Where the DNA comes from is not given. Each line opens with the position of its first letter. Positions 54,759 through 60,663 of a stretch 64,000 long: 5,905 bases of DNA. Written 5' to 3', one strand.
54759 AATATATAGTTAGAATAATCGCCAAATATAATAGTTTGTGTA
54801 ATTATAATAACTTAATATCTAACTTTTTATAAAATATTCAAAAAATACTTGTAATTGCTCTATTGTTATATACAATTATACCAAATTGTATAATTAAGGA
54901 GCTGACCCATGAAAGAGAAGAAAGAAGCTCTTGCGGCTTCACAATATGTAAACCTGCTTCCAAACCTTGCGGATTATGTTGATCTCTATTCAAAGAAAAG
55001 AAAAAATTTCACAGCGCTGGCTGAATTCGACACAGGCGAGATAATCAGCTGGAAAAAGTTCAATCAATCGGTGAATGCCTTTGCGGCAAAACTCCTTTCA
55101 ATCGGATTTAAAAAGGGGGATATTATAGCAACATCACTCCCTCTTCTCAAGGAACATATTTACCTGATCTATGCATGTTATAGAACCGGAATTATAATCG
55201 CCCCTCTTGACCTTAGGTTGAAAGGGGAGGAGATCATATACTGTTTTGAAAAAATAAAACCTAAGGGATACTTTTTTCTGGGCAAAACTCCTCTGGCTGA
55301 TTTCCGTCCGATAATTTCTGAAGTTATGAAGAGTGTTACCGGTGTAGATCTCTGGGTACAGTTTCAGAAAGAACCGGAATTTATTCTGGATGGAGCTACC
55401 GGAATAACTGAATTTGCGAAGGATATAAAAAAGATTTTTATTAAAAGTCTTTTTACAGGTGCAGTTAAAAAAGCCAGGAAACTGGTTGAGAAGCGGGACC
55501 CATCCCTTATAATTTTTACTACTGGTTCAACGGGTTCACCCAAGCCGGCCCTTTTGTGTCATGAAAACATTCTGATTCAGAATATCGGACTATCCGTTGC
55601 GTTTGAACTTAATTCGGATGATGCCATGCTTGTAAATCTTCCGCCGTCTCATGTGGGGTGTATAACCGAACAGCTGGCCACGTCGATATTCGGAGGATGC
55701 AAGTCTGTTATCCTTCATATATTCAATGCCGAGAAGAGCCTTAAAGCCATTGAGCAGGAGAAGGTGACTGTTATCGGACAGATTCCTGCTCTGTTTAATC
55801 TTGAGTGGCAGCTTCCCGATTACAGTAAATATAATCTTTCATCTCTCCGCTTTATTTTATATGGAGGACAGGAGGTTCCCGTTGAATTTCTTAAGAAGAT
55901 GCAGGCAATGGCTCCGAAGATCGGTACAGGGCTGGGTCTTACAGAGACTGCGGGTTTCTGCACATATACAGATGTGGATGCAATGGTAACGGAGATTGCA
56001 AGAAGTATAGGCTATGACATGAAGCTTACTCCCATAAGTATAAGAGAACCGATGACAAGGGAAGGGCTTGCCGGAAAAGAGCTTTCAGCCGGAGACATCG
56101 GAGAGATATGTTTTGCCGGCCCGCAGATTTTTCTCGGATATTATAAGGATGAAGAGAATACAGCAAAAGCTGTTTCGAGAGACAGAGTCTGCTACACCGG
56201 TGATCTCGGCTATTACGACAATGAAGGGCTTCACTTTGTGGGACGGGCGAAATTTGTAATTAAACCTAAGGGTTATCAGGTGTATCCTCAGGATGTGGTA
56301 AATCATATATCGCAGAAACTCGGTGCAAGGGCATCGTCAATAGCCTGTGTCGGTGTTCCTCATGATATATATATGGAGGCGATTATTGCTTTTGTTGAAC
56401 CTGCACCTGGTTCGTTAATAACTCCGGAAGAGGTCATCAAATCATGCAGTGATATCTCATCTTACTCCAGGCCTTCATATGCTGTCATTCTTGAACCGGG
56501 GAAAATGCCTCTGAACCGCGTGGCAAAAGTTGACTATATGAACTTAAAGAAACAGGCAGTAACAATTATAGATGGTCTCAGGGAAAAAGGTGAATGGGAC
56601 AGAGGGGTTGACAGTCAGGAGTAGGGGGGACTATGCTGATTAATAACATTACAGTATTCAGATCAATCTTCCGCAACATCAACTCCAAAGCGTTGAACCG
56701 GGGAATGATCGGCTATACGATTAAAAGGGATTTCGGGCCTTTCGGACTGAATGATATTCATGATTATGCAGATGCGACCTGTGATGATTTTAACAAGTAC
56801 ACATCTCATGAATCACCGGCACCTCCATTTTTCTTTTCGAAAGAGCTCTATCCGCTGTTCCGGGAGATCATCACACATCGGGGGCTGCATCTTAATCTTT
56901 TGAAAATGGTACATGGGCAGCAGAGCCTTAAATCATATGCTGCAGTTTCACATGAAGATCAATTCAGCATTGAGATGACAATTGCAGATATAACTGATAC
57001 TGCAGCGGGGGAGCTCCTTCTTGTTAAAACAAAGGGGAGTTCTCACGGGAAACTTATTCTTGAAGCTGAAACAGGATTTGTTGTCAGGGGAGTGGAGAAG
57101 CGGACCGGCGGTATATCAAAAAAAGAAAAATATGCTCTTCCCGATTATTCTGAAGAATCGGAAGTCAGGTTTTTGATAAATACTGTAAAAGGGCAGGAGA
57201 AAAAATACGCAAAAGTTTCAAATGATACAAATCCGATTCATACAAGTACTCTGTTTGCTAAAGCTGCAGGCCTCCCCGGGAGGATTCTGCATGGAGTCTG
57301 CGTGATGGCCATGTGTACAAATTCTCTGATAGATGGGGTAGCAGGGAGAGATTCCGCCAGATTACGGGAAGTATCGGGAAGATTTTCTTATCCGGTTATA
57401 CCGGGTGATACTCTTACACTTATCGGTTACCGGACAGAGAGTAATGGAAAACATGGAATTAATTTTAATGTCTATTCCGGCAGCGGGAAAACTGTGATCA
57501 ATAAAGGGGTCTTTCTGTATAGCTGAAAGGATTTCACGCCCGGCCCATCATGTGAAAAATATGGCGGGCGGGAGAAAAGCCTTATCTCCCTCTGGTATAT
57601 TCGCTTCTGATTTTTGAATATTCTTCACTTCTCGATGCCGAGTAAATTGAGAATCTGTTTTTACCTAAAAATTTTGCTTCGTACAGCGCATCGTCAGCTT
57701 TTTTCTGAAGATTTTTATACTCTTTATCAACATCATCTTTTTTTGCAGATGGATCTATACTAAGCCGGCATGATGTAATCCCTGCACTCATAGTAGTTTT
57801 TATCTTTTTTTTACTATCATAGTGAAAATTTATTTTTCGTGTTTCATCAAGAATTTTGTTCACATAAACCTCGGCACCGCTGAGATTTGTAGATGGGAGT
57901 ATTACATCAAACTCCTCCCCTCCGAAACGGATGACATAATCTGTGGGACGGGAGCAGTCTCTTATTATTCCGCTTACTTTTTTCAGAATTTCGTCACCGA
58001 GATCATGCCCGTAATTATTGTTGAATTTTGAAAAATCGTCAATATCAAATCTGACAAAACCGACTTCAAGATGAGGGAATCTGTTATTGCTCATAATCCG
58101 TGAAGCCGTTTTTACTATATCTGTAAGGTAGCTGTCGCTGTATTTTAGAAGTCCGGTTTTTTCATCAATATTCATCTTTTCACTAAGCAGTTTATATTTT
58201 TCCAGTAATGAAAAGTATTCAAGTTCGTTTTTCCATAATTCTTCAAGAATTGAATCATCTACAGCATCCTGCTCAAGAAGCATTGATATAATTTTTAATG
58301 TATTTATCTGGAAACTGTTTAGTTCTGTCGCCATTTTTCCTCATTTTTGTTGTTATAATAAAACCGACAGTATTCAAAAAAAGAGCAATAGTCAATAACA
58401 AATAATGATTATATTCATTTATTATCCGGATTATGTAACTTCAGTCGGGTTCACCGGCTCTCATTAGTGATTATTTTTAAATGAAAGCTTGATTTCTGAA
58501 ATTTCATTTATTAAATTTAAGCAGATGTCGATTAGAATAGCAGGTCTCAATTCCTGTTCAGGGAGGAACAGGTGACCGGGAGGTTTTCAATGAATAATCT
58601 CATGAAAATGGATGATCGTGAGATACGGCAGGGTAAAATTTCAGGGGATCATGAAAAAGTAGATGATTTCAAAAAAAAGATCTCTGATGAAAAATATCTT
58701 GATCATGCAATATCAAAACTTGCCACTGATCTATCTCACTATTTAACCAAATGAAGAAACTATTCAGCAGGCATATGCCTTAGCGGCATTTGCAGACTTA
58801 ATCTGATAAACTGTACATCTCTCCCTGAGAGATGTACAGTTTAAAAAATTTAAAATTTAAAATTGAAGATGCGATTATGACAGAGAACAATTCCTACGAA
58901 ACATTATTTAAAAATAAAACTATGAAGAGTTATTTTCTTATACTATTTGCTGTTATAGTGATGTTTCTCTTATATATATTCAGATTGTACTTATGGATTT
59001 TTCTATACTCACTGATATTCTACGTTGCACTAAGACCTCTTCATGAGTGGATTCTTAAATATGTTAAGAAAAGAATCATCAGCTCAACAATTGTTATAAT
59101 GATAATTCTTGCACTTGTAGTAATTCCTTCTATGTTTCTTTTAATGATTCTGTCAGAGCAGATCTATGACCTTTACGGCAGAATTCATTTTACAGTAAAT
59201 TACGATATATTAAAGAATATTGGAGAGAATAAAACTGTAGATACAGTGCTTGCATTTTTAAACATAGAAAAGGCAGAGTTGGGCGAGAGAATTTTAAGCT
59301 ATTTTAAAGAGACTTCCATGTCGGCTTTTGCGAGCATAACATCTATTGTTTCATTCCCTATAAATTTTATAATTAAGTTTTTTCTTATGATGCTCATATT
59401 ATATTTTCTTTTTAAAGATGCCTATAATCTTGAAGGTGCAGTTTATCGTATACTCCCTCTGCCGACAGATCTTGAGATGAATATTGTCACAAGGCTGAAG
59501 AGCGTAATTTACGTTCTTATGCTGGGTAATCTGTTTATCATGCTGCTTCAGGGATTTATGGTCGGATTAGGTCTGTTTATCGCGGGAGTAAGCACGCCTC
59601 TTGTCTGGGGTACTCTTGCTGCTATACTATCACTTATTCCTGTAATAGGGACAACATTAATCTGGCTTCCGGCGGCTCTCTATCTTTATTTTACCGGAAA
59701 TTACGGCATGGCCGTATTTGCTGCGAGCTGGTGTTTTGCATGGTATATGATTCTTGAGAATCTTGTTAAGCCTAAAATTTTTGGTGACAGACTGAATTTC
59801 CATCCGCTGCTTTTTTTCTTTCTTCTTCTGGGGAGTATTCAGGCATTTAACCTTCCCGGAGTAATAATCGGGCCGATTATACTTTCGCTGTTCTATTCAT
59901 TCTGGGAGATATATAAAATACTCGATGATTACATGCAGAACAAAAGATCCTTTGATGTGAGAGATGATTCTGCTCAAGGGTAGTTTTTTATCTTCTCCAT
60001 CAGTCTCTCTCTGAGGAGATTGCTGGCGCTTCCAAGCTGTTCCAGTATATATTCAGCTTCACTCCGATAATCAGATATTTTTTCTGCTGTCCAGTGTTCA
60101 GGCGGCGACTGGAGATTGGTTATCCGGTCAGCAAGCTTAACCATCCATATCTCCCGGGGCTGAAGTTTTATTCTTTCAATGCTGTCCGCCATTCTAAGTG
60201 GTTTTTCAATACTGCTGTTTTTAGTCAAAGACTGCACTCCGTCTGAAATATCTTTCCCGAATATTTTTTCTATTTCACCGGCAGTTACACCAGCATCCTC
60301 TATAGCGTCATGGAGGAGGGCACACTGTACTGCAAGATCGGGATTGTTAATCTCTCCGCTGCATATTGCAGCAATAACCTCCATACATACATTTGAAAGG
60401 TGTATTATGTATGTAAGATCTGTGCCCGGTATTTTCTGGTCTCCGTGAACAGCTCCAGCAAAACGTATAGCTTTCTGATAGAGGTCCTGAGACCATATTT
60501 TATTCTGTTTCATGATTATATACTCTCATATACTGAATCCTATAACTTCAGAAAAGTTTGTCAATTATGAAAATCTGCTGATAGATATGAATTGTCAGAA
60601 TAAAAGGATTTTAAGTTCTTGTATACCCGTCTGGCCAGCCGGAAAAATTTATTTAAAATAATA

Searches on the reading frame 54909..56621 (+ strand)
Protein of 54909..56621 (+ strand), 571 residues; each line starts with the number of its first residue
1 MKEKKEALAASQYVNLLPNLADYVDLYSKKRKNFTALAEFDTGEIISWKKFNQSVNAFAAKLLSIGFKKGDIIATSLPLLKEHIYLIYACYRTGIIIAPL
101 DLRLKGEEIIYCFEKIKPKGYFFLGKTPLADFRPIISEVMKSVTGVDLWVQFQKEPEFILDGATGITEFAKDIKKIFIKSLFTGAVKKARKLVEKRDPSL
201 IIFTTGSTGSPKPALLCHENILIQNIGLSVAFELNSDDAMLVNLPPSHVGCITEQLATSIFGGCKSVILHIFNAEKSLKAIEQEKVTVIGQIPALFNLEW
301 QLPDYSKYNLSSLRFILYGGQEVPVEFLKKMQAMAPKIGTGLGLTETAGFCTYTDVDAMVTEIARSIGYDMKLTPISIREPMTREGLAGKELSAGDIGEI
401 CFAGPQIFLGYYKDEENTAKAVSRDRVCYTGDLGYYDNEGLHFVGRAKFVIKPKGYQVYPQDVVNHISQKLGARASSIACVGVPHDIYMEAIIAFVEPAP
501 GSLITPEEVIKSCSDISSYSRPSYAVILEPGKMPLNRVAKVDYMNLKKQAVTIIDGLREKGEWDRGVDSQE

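Call 83: search_protein_families(library=pfam, proteins=[window:54909-56621:+], max_evalue=0.00001)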
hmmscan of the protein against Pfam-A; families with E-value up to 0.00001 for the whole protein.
window:54909-56621:+ (571 aa): 2 families
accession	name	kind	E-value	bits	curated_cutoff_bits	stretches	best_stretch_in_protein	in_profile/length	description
PF00501.34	AMP-binding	-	2.4e-56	191.6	29.9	1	29-412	6-384/384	AMP-binding enzyme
PF13193.12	AMP-binding_C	-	3.5e-06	28.3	24.5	0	477-540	14-76/76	AMP-binding enzyme C-terminal domain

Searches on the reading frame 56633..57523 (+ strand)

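Call 83: search_protein_families(library=pfam, proteins=[window:56633-57523:+], max_evalue=0.00001)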
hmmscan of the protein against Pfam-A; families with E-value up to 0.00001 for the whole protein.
window:56633-57523:+ (297 aa): 3 families
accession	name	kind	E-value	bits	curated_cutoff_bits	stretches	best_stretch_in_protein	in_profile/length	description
PF01575.25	MaoC_dehydratas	-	2.3e-20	72.9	27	1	186-271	20-105/123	MaoC like domain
PF13452.11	FAS1_DH_region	-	1.8e-08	35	22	0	41-142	18-129/132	FAS1-like, dehydratase domain region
PF22622.2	MFE-2_hydrat-2_N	-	2.7e-07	30.9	27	1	84-153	59-130/130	MFE-2 hydratase 2 N-terminal domain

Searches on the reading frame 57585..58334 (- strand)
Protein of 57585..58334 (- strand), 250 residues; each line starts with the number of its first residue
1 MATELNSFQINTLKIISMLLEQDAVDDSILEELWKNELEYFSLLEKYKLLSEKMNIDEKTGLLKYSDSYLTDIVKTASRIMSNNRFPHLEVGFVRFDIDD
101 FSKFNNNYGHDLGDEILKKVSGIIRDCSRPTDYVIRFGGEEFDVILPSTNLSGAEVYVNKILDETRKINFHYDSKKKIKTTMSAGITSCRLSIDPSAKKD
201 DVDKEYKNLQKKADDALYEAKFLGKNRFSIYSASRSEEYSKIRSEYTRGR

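Call 83: search_protein_families(library=pfam, proteins=[window:57585-58334:-], max_evalue=0.00001)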
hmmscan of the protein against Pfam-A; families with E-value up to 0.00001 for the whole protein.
window:57585-58334:- (250 aa): 1 family
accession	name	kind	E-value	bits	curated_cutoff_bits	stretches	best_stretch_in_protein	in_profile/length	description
PF00990.26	GGDEF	-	1.8e-27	96.5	23.8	1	81-227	23-161/161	Diguanylate cyclase, GGDEF domain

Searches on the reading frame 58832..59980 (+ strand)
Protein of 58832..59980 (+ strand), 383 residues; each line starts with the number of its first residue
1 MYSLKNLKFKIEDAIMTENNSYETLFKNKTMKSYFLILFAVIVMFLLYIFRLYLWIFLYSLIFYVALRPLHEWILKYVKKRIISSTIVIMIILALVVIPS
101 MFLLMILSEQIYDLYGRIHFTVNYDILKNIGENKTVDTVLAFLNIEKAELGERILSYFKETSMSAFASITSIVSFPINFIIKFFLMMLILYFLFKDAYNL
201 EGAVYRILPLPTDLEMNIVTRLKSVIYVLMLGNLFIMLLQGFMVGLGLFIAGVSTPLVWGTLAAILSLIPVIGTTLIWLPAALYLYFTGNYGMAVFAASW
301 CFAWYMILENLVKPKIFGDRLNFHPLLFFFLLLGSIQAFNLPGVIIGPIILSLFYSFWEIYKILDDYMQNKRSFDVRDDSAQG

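Call 83: search_protein_families(library=pfam, proteins=[window:58832-59980:+], max_evalue=0.00001)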
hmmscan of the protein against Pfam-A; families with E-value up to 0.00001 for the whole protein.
window:58832-59980:+ (383 aa): 1 family
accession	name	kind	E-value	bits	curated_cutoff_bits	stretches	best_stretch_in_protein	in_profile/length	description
PF01594.21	AI-2E_transport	-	1e-37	130.5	34.3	1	36-361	3-326/327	AI-2E family transporter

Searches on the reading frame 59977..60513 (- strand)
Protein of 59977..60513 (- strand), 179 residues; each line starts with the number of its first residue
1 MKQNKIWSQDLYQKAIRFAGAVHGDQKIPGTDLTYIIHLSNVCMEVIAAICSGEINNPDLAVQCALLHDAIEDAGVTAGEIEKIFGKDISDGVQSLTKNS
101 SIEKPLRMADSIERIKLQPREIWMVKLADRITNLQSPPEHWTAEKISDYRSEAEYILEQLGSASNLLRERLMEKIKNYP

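Call 83: search_protein_families(library=pfam, proteins=[window:59977-60513:-], max_evalue=0.00001)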
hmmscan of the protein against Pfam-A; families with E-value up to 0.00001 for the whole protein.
window:59977-60513:- (179 aa): 1 family
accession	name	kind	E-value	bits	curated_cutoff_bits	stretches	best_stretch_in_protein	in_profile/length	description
PF13328.12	HD_4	-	3.8e-08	33.6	27.2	1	17-160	3-149/156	HD domain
